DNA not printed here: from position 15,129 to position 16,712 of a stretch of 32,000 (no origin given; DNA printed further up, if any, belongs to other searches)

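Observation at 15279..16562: Orphan Csa3-like CARF sensor fused to a PIN nuclease, with no cas genes or CRISPR array in the window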

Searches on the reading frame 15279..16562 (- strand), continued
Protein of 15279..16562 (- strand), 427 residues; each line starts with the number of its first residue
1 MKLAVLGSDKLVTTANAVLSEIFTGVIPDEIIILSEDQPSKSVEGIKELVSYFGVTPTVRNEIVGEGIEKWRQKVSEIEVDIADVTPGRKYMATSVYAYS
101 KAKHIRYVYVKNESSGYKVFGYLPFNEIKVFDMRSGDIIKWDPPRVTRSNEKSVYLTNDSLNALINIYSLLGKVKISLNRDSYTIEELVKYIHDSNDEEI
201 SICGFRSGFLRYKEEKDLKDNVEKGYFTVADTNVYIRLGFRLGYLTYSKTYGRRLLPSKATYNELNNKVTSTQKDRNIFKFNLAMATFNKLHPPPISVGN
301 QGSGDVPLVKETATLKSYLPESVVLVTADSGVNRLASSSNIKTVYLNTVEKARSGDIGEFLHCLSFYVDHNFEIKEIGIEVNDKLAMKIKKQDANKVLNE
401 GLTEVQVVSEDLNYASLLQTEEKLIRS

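Call 43: list_cluster_members(proteins=[window:15279-16562:-])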
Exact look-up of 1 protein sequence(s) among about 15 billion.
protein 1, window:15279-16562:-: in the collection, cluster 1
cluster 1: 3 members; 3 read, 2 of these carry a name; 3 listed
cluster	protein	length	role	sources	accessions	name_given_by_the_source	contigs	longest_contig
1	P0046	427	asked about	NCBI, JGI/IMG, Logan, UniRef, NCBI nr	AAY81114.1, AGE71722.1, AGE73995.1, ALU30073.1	PIN domain-containing protein [Sulfolobus acidocaldarius] | Conserved protein n=4 Tax=Sulfolobus acidocaldarius TaxID=2285 RepID=Q4J7W6_SULAC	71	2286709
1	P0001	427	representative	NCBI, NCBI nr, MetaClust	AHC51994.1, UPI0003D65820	hypothetical protein SUSAZ_08660 [Sulfolobus acidocaldarius SUSAZ] | status=active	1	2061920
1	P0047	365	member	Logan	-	-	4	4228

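Call 48: search_protein_families(library=pfam, alignment_id=A1, max_evalue=1)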
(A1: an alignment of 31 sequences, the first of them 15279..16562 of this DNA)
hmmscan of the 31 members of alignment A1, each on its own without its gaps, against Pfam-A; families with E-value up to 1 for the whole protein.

A. member 1, window:15279-16562:- (427 aa): 0 families

B. families by the number of members that match (of 31 scanned): 11 families
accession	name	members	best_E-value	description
PF13638.12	PIN_4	14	0.00015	PIN domain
PF23400.1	CARF_Card1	3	0.034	Card1 CARF domain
PF08123.19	DOT1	2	0.0073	Histone methylation protein DOT1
PF24393.1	Pepco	1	0.014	Pepco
PF09840.14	DUF2067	1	0.017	Uncharacterized protein conserved in archaea (DUF2067)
PF07497.18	Rho_RNA_bind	1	0.078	Rho termination factor, RNA-binding domain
PF22688.2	Hda_lid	1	0.086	Hda, lid domain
PF04214.18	DUF411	1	0.11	Protein of unknown function, DUF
PF14528.11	LAGLIDADG_3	1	0.14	LAGLIDADG-like domain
PF03629.24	SASA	1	0.17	Carbohydrate esterase, sialic acid-specific acetylesterase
PF20075.5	DUF6471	1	0.2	Domain of unknown function (DUF6471)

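Call 61: find_encoding_contigs(protein=P0002, flank=10000, max_places=1)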
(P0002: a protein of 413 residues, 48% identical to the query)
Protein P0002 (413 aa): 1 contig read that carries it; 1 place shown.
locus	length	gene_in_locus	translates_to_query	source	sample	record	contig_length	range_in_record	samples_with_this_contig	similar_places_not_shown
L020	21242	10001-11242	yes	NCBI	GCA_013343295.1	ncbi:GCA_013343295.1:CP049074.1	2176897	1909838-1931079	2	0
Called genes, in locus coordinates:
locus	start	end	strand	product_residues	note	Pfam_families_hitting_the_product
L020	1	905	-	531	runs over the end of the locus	PF01580:FtsK_SpoIIIE (faint), PF01935:DUF87, PF05872:HerA_C (faint), PF10412:TrwB_AAD_bind (weak)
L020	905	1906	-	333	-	PF09376:NurA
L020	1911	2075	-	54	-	-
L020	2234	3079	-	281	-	PF17952:Cas6_N, PF10040:CRISPR_Cas6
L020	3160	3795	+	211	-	PF22662:Csa3_N, PF25213:HVO_A0261_N (faint), PF09339:HTH_IclR (weak), PF13412:HTH_24 (weak)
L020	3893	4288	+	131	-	PF09702:Cas_Csa5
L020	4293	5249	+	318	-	PF01905:DevR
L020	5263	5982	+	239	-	-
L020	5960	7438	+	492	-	PF04851:ResIII (faint), PF00270:DEAD, PF00271:Helicase_C, PF22590:Cas3-like_C_2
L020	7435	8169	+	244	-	PF18019:Cas3_HD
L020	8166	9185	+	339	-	PF27795:CRISPR-assoc_prot_CsaX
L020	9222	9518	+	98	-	-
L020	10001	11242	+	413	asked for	-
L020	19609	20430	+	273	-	PF06023:Csa1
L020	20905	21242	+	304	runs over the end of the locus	PF01867:Cas_Cas1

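Call 62: find_encoding_contigs(protein=P0009, flank=10000, max_places=1)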
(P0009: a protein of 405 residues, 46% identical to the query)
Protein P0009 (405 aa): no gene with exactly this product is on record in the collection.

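Call 63: find_encoding_contigs(protein=P0023, flank=10000, max_places=1)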
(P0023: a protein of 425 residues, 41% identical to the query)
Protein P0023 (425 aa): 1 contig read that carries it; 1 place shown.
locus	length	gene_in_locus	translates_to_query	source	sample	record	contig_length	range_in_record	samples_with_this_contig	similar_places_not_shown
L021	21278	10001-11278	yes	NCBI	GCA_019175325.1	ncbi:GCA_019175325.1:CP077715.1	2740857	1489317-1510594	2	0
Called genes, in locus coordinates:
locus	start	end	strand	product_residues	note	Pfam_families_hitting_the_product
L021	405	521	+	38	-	-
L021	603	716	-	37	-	-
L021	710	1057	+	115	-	-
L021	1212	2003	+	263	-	PF01022:HTH_5 (faint), PF13404:HTH_AsnC-type (faint), PF13412:HTH_24 (weak)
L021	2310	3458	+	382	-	PF13173:AAA_14 (weak), PF01325:Fe_dep_repress (faint)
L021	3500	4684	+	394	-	PF09376:NurA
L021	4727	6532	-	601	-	PF00004:AAA (faint), PF01580:FtsK_SpoIIIE (weak), PF01935:DUF87, PF10412:TrwB_AAD_bind (weak)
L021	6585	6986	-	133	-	-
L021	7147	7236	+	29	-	-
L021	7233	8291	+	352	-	PF14210:DUF4322, PF01609:DDE_Tnp_1 (weak)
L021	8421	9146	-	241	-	PF03009:GDPD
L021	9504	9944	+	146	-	PF07884:VKOR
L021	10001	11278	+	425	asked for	-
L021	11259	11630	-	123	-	PF22636:FlK, PF03061:4HBT (weak)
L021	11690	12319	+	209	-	PF01470:Peptidase_C15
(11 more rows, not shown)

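Call 65: find_encoding_contigs(protein=P0010, flank=10000, max_places=1)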
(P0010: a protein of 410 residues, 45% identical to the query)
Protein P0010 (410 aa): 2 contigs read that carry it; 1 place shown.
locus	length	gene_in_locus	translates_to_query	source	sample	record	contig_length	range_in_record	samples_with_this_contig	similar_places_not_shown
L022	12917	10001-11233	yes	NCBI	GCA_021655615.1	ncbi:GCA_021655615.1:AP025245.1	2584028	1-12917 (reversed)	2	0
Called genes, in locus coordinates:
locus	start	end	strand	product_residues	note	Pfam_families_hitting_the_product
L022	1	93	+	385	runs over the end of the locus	PF08915:tRNA-Thr_ED, PF03129:HGTP_anticodon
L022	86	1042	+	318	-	PF00288:GHMP_kinases_N, PF08544:GHMP_kinases_C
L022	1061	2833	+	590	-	PF13522:GATase_6, PF13537:GATase_7, PF01380:SIS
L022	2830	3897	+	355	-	PF00483:NTP_transferase, PF12804:NTP_transf_3, PF25084:LbH_EIF2B (faint), PF00132:Hexapep, PF25087:GMPPB_C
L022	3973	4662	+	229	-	-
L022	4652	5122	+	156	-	-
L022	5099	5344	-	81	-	-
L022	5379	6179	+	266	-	PF00892:EamA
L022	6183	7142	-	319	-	-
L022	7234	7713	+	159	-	-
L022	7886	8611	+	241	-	-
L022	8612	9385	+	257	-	PF00753:Lactamase_B, PF19583:ODP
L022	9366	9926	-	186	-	-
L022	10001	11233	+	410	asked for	-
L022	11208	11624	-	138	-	-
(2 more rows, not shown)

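Call 66: find_encoding_contigs(protein=P0017, flank=10000, max_places=1)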
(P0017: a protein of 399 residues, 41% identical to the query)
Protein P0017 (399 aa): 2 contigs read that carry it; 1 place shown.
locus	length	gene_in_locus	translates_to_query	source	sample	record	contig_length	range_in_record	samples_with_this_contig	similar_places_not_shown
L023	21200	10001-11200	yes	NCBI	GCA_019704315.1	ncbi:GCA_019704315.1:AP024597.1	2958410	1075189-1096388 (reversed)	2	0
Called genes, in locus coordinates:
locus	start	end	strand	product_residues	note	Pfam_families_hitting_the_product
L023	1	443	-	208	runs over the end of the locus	-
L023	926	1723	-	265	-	-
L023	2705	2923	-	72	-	-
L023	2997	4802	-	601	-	-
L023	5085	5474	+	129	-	PF12756:zf-C2H2_2 (faint), PF00096:zf-C2H2 (faint), PF13894:zf-C2H2_4 (faint), PF22034:B129_C2H2-zf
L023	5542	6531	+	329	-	-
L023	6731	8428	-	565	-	-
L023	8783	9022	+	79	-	-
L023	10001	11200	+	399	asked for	-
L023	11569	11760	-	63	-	-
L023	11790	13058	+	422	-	-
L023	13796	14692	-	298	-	PF17952:Cas6_N, PF10040:CRISPR_Cas6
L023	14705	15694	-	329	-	PF27795:CRISPR-assoc_prot_CsaX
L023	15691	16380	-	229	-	-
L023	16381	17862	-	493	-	PF00270:DEAD, PF04851:ResIII (weak), PF00271:Helicase_C, PF22590:Cas3-like_C_2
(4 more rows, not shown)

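Call 67: find_encoding_contigs(protein=P0038, flank=10000, max_places=1)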
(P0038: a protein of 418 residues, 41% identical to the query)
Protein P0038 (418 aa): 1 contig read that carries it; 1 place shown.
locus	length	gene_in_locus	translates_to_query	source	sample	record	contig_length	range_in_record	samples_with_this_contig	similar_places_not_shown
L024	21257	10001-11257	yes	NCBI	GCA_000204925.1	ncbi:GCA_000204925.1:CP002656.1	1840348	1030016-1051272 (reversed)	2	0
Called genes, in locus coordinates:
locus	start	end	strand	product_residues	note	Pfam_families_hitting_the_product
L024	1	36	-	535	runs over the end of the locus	PF04185:Phosphoesterase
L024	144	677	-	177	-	PF01661:Macro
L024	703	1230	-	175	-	-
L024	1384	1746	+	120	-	PF01022:HTH_5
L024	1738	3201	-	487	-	PF00501:AMP-binding, PF13193:AMP-binding_C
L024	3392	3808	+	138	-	PF00582:Usp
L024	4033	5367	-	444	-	PF00890:FAD_binding_2 (faint), PF01134:GIDA (faint), PF07992:Pyr_redox_2, PF12831:FAD_oxidored (weak), PF13434:Lys_Orn_oxgnase (faint), PF13738:Pyr_redox_3, PF00070:Pyr_redox, PF02852:Pyr_redox_dim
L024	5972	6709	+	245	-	-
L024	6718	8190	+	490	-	PF03193:RsgA_GTPase (faint), PF09818:ABC_ATPase (faint), PF20703:nSTAND1 (faint), PF00005:ABC_tran, PF00931:NB-ARC (faint), PF02463:SMC_N (faint), PF13175:AAA_15 (faint), PF00005:ABC_tran, +7 more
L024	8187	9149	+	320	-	PF02361:CbiQ (weak)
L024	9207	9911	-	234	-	-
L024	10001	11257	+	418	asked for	-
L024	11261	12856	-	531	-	PF01580:FtsK_SpoIIIE (faint), PF01935:DUF87, PF05872:HerA_C (faint), PF00004:AAA (faint)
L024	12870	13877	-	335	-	PF09376:NurA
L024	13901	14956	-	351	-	PF27795:CRISPR-assoc_prot_CsaX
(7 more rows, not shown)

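Call 72: list_cluster_members(proteins=[P0031, P0035, P0016, P0033])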
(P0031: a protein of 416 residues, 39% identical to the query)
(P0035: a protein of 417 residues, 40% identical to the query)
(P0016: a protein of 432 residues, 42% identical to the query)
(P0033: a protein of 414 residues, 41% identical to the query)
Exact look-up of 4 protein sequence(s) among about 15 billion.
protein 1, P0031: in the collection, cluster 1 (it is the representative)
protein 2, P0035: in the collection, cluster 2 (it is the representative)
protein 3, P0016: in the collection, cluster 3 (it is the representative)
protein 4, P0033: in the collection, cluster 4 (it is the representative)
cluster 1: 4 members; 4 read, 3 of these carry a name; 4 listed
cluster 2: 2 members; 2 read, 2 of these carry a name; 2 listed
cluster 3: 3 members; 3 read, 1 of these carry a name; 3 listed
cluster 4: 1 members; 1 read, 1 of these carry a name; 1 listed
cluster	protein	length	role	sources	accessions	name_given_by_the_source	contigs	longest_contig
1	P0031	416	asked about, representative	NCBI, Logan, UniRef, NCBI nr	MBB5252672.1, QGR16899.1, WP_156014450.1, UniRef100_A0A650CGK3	hypothetical protein [Sulfurisphaera ohwakuensis] | Uncharacterized protein n=1 Tax=Sulfurisphaera ohwakuensis TaxID=69656 ...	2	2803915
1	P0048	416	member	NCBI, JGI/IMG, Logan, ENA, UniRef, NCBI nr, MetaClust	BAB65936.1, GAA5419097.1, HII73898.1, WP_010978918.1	PIN domain-containing protein [Sulfurisphaera tokodaii] | Uncharacterized protein n=2 Tax=Sulfurisphaera tokodaii TaxID=111955 RepID=Q973H7_SULTO | status=active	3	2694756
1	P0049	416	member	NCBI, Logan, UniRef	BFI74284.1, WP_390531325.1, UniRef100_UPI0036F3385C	hypothetical protein [Sulfurisphaera ohwakuensis] | hypothetical protein n=1 Tax=Sulfurisphaera ohwakuensis TaxID=69656 RepID=UPI0036F3385C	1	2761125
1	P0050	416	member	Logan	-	-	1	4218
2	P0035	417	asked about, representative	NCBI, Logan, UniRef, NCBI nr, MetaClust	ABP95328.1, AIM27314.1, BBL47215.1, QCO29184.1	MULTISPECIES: PIN domain-containing protein [Metallosphaera] | PIN domain-containing protein n=3 Tax=Metallosphaera TaxID=41980 RepID=A4YFX6_METS5 | status=active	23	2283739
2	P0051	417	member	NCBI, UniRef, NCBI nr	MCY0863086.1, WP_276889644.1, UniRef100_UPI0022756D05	MAG: PIN domain-containing protein [Metallosphaera prunae] | PIN domain-containing protein n=1 Tax=Metallosphaera prunae TaxID=47304 ... | PIN domain-containing protein [Metallosphaera prunae]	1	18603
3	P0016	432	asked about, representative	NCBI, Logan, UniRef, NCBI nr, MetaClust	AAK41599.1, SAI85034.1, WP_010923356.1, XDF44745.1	PIN domain-containing protein [Saccharolobus solfataricus] | PIN domain-containing protein n=2 Tax=Saccharolobus solfataricus TaxID=2287 ... | status=active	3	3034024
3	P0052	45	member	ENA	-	-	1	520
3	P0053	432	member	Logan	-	-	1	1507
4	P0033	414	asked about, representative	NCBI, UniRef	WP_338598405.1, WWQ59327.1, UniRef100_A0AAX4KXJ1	hypothetical protein V6M85_07375 [Sulfolobus tengchongensis] | PIN domain-containing protein n=1 Tax=Sulfolobus tengchongensis TaxID=207809 ...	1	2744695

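Call 79: fold_search(model_id=the predicted structure, library=viral)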
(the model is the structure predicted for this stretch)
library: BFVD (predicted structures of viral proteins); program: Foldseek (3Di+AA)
matches with E <= 10: 772; with E <= 0.001: 0
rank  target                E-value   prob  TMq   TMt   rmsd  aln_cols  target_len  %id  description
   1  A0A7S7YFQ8            8.4e-03  1.00  0.22  0.32   5.4       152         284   22  PIN domain-containing protein [Medusavirus stheno T3]
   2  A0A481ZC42            1.6e-02  0.13  0.15  0.10  26.1       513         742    9  Methyltransferase [Pithovirus LCPAC404]
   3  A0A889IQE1            2.5e-02  0.15  0.14  0.14  25.3       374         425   11  Uncharacterized protein [Burkholderia phage BCSR52]
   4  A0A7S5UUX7            2.6e-02  0.28  0.19  0.23  15.6       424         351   10  (no name in the UniProt tables at hand)
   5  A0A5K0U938            2.9e-02  0.77  0.18  0.12  16.1       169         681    8  Uncharacterized protein [Yasminevirus sp. GU-2018]
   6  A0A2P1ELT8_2          2.9e-02  0.08  0.15  0.09  27.6       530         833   11  Putative glycosyltransferase [Moumouvirus australiensis]
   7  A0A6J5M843            3.9e-02  0.97  0.19  0.47   5.1       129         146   13  Uncharacterized protein [uncultured Caudovirales phage]
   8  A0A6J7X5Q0            4.3e-02  0.12  0.18  0.12  18.3       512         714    8  Methyltransferase domain containing protein [uncultured Caudovirales phage]
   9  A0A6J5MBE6            5.2e-02  0.14  0.18  0.09  21.8       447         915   10  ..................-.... domain-containing protein [uncultured Caudovirales phage]
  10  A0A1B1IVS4            6.8e-02  0.51  0.14  0.11   7.8       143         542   11  (no name in the UniProt tables at hand)
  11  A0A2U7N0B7            6.8e-02  0.10  0.15  0.06  21.9       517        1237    7  (no name in the UniProt tables at hand)
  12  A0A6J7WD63            7.7e-02  0.30  0.16  0.23  15.0       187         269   12  Uncharacterized protein [uncultured Caudovirales phage]
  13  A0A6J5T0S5            8.6e-02  0.09  0.15  0.09  20.7       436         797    9  Glycosyltransferase, DXD sugar-binding motif [uncultured Caudovirales phage]
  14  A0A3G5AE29            8.6e-02  0.08  0.13  0.11  19.5       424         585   12  Glycosyltransferase 2-like domain-containing protein [Satyrvirus sp.]
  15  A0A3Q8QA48            9.1e-02  0.89  0.18  0.36   4.8       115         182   10  Putative methyltransferase [Sulfolobales Beppu rod-shaped virus 1]
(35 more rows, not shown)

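Call 82: find_encoding_contigs(protein=P0041, flank=10000, max_places=1)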
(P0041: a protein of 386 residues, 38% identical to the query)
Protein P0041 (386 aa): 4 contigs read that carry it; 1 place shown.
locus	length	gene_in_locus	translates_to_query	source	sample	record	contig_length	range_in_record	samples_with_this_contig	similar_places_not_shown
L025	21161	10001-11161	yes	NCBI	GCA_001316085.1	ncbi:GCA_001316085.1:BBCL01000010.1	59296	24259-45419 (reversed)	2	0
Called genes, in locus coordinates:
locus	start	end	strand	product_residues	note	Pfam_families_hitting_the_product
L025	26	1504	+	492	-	PF02776:TPP_enzyme_N, PF00205:TPP_enzyme_M, PF02775:TPP_enzyme_C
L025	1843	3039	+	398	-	PF01546:Peptidase_M20, PF07687:M20_dimer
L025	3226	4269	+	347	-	PF01670:Glyco_hydro_12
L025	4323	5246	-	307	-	PF01385:OrfB_IS605, PF07282:Cas12f1-like_TNB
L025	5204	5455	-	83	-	-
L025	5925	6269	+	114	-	-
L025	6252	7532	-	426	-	PF01966:HD, PF19276:HD_assoc_2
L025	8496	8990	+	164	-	-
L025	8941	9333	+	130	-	PF12802:MarR_2 (weak), PF25213:HVO_A0261_N (weak), PF13601:HTH_34 (weak)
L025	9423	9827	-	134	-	PF01980:TrmO_N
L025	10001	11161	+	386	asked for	-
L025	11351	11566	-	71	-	-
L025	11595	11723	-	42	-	-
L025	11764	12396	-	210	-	-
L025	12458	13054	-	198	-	PF01555:N6_N4_Mtase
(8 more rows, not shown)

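Call 83: find_encoding_contigs(protein=P0044, flank=10000, max_places=1)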
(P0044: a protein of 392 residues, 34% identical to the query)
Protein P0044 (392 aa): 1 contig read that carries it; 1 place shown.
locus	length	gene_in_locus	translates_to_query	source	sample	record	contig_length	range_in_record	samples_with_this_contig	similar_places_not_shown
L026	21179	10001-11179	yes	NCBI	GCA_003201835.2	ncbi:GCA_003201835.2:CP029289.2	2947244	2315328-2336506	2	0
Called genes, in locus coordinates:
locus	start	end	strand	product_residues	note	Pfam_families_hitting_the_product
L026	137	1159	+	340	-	PF21948:LplA-B_cat, PF03099:BPL_LplA_LipB (weak), PF10437:Lip_prot_lig_C (weak)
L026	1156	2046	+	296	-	PF04055:Radical_SAM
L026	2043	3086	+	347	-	PF04055:Radical_SAM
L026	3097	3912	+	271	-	PF26482:DUF8155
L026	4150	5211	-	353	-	PF01548:DEDD_Tnp_IS110 (weak), PF02371:Transposase_20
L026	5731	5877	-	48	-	-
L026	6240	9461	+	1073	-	PF05317:Thermopsin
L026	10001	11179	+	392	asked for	-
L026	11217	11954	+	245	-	PF02146:SIR2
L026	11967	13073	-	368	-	PF00083:Sugar_tr, PF07690:MFS_1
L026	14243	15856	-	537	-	PF01580:FtsK_SpoIIIE (faint), PF01935:DUF87, PF05872:HerA_C (faint), PF00004:AAA (faint)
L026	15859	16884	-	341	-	PF09376:NurA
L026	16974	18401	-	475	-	PF22230:Csx1_CARF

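Call 84: find_encoding_contigs(protein=P0027, flank=10000, max_places=1)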
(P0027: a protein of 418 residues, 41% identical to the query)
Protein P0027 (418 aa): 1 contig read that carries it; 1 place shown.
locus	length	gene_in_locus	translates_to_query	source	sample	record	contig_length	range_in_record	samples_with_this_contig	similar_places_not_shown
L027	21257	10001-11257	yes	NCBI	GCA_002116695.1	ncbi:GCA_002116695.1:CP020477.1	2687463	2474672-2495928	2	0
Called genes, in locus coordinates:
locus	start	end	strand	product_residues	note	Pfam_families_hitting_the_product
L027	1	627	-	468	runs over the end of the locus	-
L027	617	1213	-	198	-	-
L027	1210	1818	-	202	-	-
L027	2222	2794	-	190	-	-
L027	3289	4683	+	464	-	-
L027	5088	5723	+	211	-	-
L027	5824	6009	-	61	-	-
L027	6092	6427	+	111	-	PF09941:DUF2173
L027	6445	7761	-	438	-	PF00083:Sugar_tr, PF07690:MFS_1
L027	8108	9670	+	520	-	-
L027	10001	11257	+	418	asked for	-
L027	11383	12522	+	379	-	-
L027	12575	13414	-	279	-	PF04055:Radical_SAM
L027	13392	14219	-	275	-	PF04055:Radical_SAM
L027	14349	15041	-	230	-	PF01841:Transglut_core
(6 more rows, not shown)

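Call 85: search_protein_representatives(alignment_id=A1)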
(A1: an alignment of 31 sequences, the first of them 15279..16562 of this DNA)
Query: 31 sequences, 408 profile positions. Proteins with E-value up to 0.001 (for the whole library): 56; up to 1e-10: 43; up to 1e-30: 24. The best 56 are listed.
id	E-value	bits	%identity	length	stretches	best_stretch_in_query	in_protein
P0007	4.2e-164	562.8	-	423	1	1-406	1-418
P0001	1.5e-162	557.7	-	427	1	1-407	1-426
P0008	3.8e-159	546.5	-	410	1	1-407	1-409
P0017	1.2e-155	535.0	-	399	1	1-407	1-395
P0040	5.2e-147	506.5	-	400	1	1-403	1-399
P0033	7.1e-147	506.1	-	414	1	2-406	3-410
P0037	1.4e-143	495.2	-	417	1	1-407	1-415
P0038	1.3e-142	492.1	-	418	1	1-405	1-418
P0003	9.2e-141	486.0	-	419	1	1-407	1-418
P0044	1.0e-140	485.8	-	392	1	1-407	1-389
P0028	4.0e-139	480.5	-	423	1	2-406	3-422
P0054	5.6e-135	466.9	-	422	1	1-407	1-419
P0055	4.3e-132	457.4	-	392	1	1-402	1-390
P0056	8.5e-129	446.5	-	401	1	2-406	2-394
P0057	7.9e-126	436.8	-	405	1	1-408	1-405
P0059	1.1e-86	307.8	-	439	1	3-404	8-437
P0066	4.6e-33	131.3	-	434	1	2-394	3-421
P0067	3.4e-27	111.9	-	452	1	15-372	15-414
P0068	2.0e-26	109.4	-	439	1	20-327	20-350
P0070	1.9e-24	102.9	-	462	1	14-338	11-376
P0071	1.4e-22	96.7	-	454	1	5-349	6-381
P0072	2.1e-20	89.6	-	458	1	8-367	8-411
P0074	7.0e-19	84.5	-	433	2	14-167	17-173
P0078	1.1e-15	74.0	-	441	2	21-177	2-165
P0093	4.7e-05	39.0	-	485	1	12-341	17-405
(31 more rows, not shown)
